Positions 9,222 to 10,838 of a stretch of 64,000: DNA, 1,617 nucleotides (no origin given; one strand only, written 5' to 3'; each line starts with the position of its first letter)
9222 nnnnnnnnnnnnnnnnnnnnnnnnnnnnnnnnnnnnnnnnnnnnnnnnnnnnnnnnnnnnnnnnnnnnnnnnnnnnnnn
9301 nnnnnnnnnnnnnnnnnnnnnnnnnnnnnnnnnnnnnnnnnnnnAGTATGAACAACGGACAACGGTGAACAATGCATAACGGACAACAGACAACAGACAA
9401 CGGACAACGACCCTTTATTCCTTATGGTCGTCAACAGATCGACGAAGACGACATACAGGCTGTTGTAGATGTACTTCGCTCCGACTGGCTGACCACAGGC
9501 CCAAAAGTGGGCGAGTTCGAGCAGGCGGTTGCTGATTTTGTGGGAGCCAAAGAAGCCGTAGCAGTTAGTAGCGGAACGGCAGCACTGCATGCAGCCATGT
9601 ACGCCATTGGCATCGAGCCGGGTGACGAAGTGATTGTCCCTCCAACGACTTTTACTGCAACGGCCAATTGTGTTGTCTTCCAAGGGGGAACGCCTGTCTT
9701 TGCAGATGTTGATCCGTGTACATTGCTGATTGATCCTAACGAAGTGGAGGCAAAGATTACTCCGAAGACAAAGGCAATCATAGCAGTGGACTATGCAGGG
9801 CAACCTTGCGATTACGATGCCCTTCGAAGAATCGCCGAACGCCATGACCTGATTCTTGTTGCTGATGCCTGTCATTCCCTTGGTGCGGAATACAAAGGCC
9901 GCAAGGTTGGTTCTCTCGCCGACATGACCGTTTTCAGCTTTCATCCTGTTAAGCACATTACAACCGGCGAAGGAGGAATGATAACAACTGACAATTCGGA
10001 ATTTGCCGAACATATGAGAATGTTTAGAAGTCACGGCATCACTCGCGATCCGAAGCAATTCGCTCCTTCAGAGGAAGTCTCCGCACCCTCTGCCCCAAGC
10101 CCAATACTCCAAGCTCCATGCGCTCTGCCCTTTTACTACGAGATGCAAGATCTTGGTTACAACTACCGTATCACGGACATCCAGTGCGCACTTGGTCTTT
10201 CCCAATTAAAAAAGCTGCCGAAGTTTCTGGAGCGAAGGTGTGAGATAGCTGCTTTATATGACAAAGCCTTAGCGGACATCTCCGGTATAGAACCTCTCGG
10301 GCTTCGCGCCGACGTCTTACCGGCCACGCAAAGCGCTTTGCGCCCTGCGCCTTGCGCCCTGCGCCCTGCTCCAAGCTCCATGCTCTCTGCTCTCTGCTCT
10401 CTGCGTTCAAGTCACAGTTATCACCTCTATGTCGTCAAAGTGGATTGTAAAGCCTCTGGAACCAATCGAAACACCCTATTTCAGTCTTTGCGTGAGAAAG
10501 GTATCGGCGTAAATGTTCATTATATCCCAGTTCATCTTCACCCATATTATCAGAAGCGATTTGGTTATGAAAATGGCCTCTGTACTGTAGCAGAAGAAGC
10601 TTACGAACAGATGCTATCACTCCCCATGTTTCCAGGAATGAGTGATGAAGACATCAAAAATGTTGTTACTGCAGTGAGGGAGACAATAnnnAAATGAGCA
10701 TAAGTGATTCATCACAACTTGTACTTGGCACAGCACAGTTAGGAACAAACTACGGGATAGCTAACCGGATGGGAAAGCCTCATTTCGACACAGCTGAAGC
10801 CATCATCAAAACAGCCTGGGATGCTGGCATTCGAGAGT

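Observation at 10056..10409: pseC carries two in-frame insertions made of the same heptamer-repeat DNA found between genes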

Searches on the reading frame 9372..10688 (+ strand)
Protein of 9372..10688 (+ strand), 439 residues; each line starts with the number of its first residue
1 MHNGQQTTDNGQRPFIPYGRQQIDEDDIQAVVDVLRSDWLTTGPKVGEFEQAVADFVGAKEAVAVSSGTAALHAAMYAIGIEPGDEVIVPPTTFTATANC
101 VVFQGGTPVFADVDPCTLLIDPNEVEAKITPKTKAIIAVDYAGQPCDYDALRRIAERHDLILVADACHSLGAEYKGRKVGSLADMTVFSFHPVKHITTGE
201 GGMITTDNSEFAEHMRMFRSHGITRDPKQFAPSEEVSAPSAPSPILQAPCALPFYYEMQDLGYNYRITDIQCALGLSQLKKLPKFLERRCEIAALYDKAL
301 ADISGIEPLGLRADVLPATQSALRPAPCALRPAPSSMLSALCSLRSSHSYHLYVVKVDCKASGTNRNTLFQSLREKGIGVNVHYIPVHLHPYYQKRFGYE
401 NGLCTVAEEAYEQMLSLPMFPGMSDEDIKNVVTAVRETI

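Call 4: search_protein_families(library=pfam, proteins=[window:9372-10688:+])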
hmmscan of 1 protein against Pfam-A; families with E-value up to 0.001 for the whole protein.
window:9372-10688:+ (439 aa): 4 families
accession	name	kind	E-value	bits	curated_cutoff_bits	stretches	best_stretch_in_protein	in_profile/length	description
PF01041.23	DegT_DnrJ_EryC1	-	5e-133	444.2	19.8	1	22-436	2-360/360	DegT/DnrJ/EryC1/StrS aminotransferase family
PF00155.27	Aminotran_1_2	-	5.1e-11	42.8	19.7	1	47-172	45-192/361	Aminotransferase class I and II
PF01053.26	Cys_Met_Meta_PP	-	1.1e-09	37.7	27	1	44-227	52-235/381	Cys/Met metabolism PLP-dependent enzyme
PF01212.27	Beta_elim_lyase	-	1.6e-07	31.4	27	1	43-209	31-214/288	Beta-eliminating lyase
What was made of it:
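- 9372..10691 (+): pseC (UDP-4-amino-4,6-dideoxy-N-acetyl-beta-L-altrosamine transaminase), 439 aa, intact. Pfam PF01041 at 5e-133 (call 4).
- Checked: It matches Pfam DegT_DnrJ_EryC1 at 5e-133 (call 4).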

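Call 5: search_solved_structures(query=window:9372-10688:+, show_alignments=3)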
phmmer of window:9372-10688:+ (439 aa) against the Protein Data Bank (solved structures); distinct sequences matched with E-value up to 0.001: 78 (the best 60 are shown).
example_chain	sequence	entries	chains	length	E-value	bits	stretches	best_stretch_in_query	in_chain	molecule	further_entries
1mdo_A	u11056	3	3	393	7.1e-83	281.9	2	14-311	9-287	ArnB aminotransferase | UDP-4-amino-4-deoxy-L-arabinose--oxoglutarate aminotransferase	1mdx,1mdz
4oca_A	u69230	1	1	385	4.6e-82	279.2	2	14-311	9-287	UDP-4-amino-4-deoxy-L-arabinose--oxoglutarate aminotransferase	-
8sng_A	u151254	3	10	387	4.7e-81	275.9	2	14-309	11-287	UDP-4-amino-4-deoxy-L-arabinose--oxoglutarate aminotransferase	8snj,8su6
4lc3_A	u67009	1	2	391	5.5e-71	242.7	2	12-226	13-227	Putative UDP-4-amino-4-deoxy-l-arabinose--oxoglutarate aminotransferase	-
3bn1_A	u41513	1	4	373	2.4e-67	230.7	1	14-226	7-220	Perosamine synthetase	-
3dr7_A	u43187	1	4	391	2.6e-67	230.6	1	14-226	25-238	Putative perosamine synthetase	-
3dr4_A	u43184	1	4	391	1.8e-66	227.8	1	14-226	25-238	Putative perosamine synthetase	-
7b0m_AAA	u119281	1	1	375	4.5e-66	226.5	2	31-218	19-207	Sugar aminotransferase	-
2fn6_A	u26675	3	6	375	2.2e-63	217.6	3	18-225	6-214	AMINOTRANSFERASE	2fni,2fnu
7b0d_A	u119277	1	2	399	3.1e-61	210.6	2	7-224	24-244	Glutamine--scyllo-inositol transaminase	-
6ewj_A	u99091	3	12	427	1e-58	202.3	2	16-316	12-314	Putative capsular polysaccharide biosynthesis protein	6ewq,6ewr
9bgp_A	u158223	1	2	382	4e-54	187.1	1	18-226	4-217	aminotransferase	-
3frk_A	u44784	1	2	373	2.9e-53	184.3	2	33-223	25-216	QdtB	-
9bgr_A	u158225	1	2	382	2.9e-53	184.3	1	18-226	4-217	aminotransferase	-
5uid_A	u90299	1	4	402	4.1e-53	183.8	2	23-307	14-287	Aminotransferase TlmJ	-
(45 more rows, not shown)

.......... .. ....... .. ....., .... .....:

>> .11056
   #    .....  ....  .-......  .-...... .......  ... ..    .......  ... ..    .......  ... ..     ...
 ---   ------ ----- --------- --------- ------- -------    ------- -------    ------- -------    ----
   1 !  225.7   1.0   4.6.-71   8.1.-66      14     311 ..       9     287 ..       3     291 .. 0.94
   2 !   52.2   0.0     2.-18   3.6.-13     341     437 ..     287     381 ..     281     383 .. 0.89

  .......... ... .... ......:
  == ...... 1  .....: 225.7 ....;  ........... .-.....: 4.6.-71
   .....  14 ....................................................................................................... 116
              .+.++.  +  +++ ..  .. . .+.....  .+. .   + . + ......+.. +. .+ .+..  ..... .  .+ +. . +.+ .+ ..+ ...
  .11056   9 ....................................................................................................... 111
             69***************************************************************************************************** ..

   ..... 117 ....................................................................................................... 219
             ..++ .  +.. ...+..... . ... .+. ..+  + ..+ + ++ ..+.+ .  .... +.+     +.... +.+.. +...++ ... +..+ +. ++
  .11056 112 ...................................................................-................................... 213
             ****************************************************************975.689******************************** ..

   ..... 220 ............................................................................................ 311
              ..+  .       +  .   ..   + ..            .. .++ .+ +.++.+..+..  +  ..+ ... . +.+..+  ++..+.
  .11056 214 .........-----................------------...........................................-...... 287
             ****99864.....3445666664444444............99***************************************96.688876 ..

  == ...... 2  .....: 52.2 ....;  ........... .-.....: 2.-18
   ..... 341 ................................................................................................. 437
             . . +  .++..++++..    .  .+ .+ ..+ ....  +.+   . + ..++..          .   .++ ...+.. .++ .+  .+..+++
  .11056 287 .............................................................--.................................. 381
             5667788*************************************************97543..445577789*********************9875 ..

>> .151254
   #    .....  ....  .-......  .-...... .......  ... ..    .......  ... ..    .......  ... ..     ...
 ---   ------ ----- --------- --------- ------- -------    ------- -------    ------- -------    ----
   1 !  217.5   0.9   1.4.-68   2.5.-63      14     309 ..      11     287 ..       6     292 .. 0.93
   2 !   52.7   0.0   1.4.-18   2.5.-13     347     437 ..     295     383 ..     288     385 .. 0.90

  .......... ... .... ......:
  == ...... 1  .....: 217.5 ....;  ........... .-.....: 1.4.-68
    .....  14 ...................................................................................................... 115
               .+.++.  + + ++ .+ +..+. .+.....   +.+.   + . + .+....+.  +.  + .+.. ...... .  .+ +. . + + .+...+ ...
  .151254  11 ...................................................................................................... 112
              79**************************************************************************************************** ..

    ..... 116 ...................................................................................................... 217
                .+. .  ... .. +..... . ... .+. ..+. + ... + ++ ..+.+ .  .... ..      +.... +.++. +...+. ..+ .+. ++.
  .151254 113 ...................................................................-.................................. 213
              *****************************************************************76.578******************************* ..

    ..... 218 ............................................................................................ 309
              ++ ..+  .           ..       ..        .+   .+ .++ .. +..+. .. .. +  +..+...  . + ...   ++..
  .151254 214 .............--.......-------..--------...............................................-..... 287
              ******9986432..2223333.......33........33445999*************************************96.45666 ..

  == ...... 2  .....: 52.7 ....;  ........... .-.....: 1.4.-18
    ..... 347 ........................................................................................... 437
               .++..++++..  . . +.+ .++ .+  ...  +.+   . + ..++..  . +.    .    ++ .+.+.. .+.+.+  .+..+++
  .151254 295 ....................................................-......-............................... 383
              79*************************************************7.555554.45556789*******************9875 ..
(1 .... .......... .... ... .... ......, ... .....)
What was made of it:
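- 9372..10691 (+): Lys194 aligns with ArnB K188 (call 5).
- On PseC (TIGR03588; DegT/DnrJ/EryC1 sugar aminotransferases): K194 in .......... aligns with ArnB K188 (call 5).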

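Call 6: search_protein_families(library=ncbifam, proteins=[window:9372-10688:+])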
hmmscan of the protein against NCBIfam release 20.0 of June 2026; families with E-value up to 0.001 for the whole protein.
window:9372-10688:+ (439 aa): 48 families (the best 25 are shown)
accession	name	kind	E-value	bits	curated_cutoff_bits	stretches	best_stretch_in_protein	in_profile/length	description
TIGR03588.1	PseC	equivalog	2.3e-145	484.3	423.5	2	15-304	1-280/380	UDP-4-amino-4,6-dideoxy-N-acetyl-beta-L-altrosamine transaminase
NF008658.2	PRK11658.1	equivalog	4.5e-105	351.4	631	2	14-310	3-280/379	UDP-4-amino-4-deoxy-L-arabinose aminotransferase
NF008687.0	PRK11706.1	equivalog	5.1e-71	239.4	375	2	16-226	2-213/375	dTDP-4-amino-4,6-dideoxygalactose transaminase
TIGR04181.1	NHT_00031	hypoth_equivalog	1e-69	235.1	420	2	22-230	7-232/359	LegC family aminotransferase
TIGR04427.1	PLP_DesI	equivalog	6.2e-64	216.5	650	2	34-228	41-234/390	dTDP-4-dehydro-6-deoxyglucose aminotransferase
NF011936.0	PRK15407.1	equivalog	8.1e-63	212.6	423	1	13-438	34-435/440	lipopolysaccharide biosynthesis protein RfbH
TIGR02379.1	ECA_wecE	subfamily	1.8e-56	191.5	434.85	2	16-226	2-214/376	dTDP-4-amino-4,6-dideoxy-D-glucose transaminase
NF041364.1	GntC_guanitoxin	equivalog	2.8e-11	42.9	415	1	61-167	61-175/356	guanitoxin biosynthesis PLP-dependent (S)-gamma-hydroxy-L-arginine cyclodehydratase GntC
NF005816.0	PRK07682.1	equivalog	2.1e-10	39.8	620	1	59-168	90-205/390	aminotransferase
NF009079.0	PRK12414.1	subfamily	6.8e-10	38.5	481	1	58-138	89-168/384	methionine aminotransferase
TIGR01325.1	O_suc_HS_sulf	equivalog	1.6e-09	36.8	510.05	1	42-224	52-233/380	O-succinylhomoserine sulfhydrylase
NF006003.0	PRK08133.1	equivalog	4.3e-09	35.6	522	1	42-197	64-215/396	O-succinylhomoserine sulfhydrylase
NF006488.0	PRK08912.1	equivalog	7e-09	35.1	498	1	60-168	88-189/387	aminotransferase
NF006096.0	PRK08248.1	equivalog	3.2e-08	32.7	726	1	46-202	66-221/431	homocysteine synthase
NF004975.0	PRK06348.1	equivalog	4.9e-08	32.3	549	1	58-167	88-203/384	pyridoxal phosphate-dependent aminotransferase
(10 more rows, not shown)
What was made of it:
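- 9372..10691 (+): TIGR03588 scores 484 bits against a 423.5 cutoff (call 6).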
